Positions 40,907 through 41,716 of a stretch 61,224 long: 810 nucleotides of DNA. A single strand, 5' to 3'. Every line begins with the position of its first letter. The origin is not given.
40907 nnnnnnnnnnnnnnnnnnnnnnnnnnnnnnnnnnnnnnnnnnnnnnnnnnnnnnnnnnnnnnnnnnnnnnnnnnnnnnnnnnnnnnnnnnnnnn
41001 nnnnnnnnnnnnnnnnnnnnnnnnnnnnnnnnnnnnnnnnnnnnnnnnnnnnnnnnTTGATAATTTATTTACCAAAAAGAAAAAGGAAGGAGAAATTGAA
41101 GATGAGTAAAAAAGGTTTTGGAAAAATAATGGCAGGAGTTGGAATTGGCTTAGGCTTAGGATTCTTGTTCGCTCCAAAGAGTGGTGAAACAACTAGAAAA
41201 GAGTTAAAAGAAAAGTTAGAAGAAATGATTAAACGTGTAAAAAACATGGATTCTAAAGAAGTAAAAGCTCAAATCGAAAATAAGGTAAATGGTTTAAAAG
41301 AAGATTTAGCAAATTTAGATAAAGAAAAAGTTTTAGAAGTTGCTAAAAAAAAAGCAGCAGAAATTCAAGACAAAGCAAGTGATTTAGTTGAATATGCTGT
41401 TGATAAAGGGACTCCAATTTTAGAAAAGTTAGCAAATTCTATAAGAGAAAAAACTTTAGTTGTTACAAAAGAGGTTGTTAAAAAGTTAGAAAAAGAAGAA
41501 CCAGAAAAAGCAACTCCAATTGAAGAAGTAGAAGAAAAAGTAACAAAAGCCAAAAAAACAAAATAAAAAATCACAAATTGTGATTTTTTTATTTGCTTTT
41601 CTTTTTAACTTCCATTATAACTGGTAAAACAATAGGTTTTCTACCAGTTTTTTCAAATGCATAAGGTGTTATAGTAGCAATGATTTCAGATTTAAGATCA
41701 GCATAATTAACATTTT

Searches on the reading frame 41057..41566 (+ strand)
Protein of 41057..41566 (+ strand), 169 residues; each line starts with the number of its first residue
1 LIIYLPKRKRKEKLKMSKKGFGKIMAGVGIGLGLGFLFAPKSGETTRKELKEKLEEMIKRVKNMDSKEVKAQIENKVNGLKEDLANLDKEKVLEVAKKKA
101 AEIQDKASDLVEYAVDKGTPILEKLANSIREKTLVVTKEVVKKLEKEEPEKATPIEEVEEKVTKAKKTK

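Call 39: search_protein_families(library=pfam, proteins=[window:41057-41566:+], max_evalue=0.001)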
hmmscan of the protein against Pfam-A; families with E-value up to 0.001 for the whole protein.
window:41057-41566:+ (169 aa): 1 family
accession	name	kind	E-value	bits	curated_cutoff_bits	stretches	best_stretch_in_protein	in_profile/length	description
PF12732.12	YtxH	-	1.7e-13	51.2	37.5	1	23-83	3-69/71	YtxH-like protein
